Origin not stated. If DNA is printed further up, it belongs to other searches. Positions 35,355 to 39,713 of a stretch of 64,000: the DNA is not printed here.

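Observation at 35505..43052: Four consecutive secreted coiled-coil proteins (one 1352 aa) embedded in the T4SS operon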

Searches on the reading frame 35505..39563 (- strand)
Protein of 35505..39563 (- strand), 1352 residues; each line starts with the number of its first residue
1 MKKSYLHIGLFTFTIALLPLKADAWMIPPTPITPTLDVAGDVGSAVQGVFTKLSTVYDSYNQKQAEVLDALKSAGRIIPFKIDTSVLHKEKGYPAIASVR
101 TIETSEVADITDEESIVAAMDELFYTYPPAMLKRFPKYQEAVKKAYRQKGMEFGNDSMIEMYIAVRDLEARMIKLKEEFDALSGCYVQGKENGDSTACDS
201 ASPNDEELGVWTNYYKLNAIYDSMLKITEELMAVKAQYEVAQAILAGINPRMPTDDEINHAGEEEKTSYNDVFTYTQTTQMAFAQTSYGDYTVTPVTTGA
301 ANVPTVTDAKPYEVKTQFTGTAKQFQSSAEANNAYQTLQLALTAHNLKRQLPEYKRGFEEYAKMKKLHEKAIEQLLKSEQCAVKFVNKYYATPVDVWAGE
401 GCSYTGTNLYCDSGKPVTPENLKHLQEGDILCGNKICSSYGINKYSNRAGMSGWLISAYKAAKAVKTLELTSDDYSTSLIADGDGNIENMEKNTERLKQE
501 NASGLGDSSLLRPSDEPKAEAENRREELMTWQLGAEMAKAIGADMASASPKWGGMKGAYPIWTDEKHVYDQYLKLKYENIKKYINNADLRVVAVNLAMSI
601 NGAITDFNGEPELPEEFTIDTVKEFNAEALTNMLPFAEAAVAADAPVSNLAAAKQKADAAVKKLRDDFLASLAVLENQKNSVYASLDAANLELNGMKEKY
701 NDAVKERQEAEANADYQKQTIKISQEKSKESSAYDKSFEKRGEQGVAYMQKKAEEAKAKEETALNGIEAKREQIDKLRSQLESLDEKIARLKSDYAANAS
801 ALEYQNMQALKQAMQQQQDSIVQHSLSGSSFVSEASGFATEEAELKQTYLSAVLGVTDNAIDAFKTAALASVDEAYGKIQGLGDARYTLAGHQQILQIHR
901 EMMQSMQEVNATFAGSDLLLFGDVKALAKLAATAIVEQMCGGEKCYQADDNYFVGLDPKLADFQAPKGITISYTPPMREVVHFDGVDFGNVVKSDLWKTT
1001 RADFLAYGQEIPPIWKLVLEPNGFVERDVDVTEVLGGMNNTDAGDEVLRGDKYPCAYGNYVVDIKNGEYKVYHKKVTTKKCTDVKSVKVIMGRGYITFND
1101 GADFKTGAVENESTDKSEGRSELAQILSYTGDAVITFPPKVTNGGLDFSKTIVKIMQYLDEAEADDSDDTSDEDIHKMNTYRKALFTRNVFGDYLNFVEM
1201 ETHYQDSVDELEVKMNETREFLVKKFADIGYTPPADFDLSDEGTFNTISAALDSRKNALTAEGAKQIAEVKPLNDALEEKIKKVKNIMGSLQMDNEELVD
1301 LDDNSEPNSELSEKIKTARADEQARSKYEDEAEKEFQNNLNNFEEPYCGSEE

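Call 4: search_protein_families(library=pfam, proteins=[window:35505-39563:-], max_evalue=0.1)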
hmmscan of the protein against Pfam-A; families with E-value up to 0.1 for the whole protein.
window:35505-39563:- (1352 aa): 0 families

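Call 5: search_protein_families(library=ncbifam, proteins=[window:35505-39563:-], max_evalue=0.1)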
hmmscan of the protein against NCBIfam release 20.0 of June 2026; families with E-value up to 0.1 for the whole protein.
window:35505-39563:- (1352 aa): 1 family
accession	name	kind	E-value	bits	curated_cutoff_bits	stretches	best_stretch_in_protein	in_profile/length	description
NF045780.1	TrlF_fam_ATP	equivalog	0.055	12.1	350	0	662-840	536-729/944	TrlF family AAA-like ATPase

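Call 9: find_encoding_contigs(protein=window:35505-39563:-, flank=10000, max_places=6)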
Protein window:35505-39563:- (1352 aa): no gene with exactly this product is on record in the collection.
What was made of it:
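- Tried and rejected: Exact-sequence look-up of p1352 in public assemblies found nothing on record (call 9).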

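Call 24: find_homologous_proteins(query=window:35505-39563:-, max_evalue=0.001)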
Query window:35505-39563:- (1352 aa): 26 proteins with E <= 0.001 among 8000 candidates.
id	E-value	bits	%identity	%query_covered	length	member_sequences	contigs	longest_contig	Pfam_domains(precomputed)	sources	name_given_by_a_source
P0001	0.0e+0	2890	95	100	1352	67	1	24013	-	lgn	-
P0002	0.0e+0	2156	71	100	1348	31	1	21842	-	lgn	-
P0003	0.0e+0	2125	71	100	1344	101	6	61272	-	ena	-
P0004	0.0e+0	2066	68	100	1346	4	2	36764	-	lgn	-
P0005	0.0e+0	1287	47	100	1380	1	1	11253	-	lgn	-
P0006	0.0e+0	1239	45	100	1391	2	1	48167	-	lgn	-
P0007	0.0e+0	1229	47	77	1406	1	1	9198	-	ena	-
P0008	0.0e+0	1227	45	100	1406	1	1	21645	-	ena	-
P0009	0.0e+0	1225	47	77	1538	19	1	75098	-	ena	-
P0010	0.0e+0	1224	46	78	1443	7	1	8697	-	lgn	-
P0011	0.0e+0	1193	46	75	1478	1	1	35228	-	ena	-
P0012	0.0e+0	1130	43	100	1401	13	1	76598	-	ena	-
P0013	0.0e+0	1128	43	98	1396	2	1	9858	-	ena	-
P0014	0.0e+0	1117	42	77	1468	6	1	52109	-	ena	-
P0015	0.0e+0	1113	42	100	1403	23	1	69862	-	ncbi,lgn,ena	-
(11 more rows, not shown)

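Call 73: predict_structure(alignment_id=A4)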
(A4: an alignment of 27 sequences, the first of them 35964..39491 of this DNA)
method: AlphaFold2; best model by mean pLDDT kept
length: 1176 residues; sequences in the alignment: 27
mean_pLDDT: 71.3   pTM: 0.60
mean pLDDT of the five models: 71.3, 68.4, 65.9, 65.5, 62.9
residues with pLDDT >= 90: 233; 70-90: 506; 50-70: 184; < 50: 253
segments of 3 or more residues with pLDDT < 50: 1-92, 177-187, 223-225, 231-327, 444-471, 476-478, 1109-1118
pLDDT, mean of each block of 10 residues (from residue 1): 30 26 28 33 33 31 35 33 43 55 61 58 63 59 68 70 54 51 48 60 57 56 52 39 29 33 29 31 35 35 41 45 46 68 80 88 91 85 75 79 70 66 78 82 45 34 45 50 61 80 87 91 85 87 92 92 87 89 83 85 93 83 79 92 95 94 89 86 83 77 66 75 89 91 90 94 95 92 88 77 88 82 89 88 92 94 90 93 76 80 73 77 88 88 83 89 90 90 82 89 87 69 82 90 85 83 87 87 80 70 71 44 89 87 73 86 90 81
secondary structure, 60 per line:
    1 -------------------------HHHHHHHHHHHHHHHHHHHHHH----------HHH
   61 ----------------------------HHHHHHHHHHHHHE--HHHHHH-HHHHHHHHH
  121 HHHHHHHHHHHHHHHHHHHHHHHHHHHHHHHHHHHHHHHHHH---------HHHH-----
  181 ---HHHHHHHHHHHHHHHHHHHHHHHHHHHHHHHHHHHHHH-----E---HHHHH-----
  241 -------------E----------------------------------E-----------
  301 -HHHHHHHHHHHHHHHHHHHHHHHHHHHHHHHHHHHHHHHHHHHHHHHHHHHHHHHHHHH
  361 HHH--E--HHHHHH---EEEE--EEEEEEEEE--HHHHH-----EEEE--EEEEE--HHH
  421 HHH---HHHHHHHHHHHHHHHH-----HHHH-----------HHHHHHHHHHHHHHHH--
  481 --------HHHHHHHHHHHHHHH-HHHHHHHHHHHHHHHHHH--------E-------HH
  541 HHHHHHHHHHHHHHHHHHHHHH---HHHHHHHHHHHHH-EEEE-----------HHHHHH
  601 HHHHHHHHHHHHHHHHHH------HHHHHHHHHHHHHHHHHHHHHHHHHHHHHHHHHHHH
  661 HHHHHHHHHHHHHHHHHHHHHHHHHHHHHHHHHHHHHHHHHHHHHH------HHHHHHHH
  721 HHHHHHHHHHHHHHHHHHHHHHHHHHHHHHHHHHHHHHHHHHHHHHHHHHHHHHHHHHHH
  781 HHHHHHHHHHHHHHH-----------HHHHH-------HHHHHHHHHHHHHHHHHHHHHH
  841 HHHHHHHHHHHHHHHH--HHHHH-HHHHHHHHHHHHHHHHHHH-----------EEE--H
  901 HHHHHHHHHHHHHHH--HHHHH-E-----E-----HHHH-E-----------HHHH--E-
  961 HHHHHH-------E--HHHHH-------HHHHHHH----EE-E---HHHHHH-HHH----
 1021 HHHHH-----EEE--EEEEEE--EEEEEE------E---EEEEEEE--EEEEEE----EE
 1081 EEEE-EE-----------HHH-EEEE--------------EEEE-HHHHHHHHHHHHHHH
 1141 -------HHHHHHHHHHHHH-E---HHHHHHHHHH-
elements in order (helices of 4 or more, strands of 3 or more residues): H26-47 H89-101 H105-110 H112-162 H172-175 H184-221 H231-235 H302-363 H369-374 E378-381 E384-392 H395-399 E405-408 E411-415 H418-423 H427-442 H448-451 H463-478 H489-503 H505-522 H539-562 H566-578 E580-583 H595-618 H625-706 H713-795 H807-811 H819-856 H859-863 H865-883 E895-897 H900-915 H918-922 H936-939 H953-956 H961-966 H977-981 H989-995 H1007-1012 H1021-1025 E1031-1033 E1036-1041 E1044-1049 E1060-1066 E1069-1074 E1079-1084 E1103-1106 E1121-1124 H1126-1140 H1148-1160 H1166-1175
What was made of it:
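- Checked: It is largely true for p1352, which also has beta domains and about 250 low-confidence residues (call 73).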

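Call 75: fold_search(model_id=the predicted structure, library=pdb)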
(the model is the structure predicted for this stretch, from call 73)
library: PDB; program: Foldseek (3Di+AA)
matches with E <= 10: 538; with E <= 0.001: 0
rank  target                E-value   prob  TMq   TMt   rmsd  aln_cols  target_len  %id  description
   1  8wjo_B                1.4e-02  0.82  0.07  0.23  24.8       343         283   12  Cryo-EM structure of 8-subunit Smc5/6 arm region (released 2024-06-26)
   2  7nyw_B                1.6e-02  0.44  0.08  0.10  41.1       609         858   11  Cryo-EM structure of the MukBEF-MatP-DNA head module (released 2021-07-07)
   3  6grj_B                2.1e-02  0.99  0.10  0.33  20.6       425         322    8  Structure of the AhlB pore of the tripartite alpha-pore forming toxin, AHL, from Aeromonas hydrophila. (released 2019-07-03)
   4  6h2f_F                3.1e-02  0.98  0.10  0.32  22.8       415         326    9  Structure of the pre-pore AhlB of the tripartite alpha-pore forming toxin, AHL, from Aeromonas hydrophila. (released 2019-07-10)
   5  7a0g_DDD              4.2e-02  0.96  0.10  0.33  22.8       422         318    9  Structure of the SmhB pore of the tripartite alpha-pore forming toxin, Smh, from Serratia marcescens. (released 2021-03-31)
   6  7a0g_FFF              4.2e-02  0.91  0.09  0.31  23.2       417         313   10  Structure of the SmhB pore of the tripartite alpha-pore forming toxin, Smh, from Serratia marcescens. (released 2021-03-31)
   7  9a69_B                4.4e-02  0.96  0.12  0.20  81.3       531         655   10  Integrative model of MCPB-MCPC by crosslinking MS and deep learning (released 2024-09-18)
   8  6h2f_B                4.8e-02  0.44  0.08  0.19  24.8       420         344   11  Structure of the pre-pore AhlB of the tripartite alpha-pore forming toxin, AHL, from Aeromonas hydrophila. (released 2019-07-10)
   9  7aam_A                5.0e-02  1.00  0.11  0.39  15.5       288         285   10  Crystal structure of the F-BAR domain of PSTIPIP1 bound to the CTH domain of the phosphatase LYP (released 2022-02-23)
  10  9qxt_A                5.0e-02  0.69  0.09  0.13  27.9       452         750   12  E. coli JetABC dimer in the DNA boarding-holding state (released 2025-10-01)
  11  7a0g_BBB              5.7e-02  0.96  0.10  0.34  22.6       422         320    9  Structure of the SmhB pore of the tripartite alpha-pore forming toxin, Smh, from Serratia marcescens. (released 2021-03-31)
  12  6grj_F                5.7e-02  0.72  0.09  0.25  20.8       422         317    9  Structure of the AhlB pore of the tripartite alpha-pore forming toxin, AHL, from Aeromonas hydrophila. (released 2019-07-03)
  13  7aal_A                5.9e-02  0.99  0.11  0.38  15.4       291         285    9  Crystal structure of the F-BAR domain of PSTIPIP1, G258A mutant (released 2022-02-23)
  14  7aam_B                6.8e-02  0.99  0.10  0.37  16.4       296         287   10  Crystal structure of the F-BAR domain of PSTIPIP1 bound to the CTH domain of the phosphatase LYP (released 2022-02-23)
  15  6h2f_H                6.8e-02  0.92  0.10  0.29  19.5       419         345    9  Structure of the pre-pore AhlB of the tripartite alpha-pore forming toxin, AHL, from Aeromonas hydrophila. (released 2019-07-10)
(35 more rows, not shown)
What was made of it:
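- Foldseek lists AhlB, SmhB and MakA (call 75).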

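Call 96: search_solved_structures(query=A4, max_evalue=1)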
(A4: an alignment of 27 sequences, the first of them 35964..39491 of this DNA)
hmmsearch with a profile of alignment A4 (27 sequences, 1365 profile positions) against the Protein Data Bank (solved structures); distinct sequences matched with E-value up to 1: 4.
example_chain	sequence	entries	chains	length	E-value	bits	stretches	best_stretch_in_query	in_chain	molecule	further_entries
7jh6_A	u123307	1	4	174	0.16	12.8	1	784-911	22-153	Two-domain di-Zn(II) and porphyrin-binding protein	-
5yl9_A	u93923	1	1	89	0.26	12.1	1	651-714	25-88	Spike glycoprotein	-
6yrl_A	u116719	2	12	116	0.35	11.7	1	718-822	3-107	Centriole protein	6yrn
1gl2_C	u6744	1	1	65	0.99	10.2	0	765-818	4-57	VESICLE TRANSPORT V-SNARE PROTEIN VTI1-LIKE 1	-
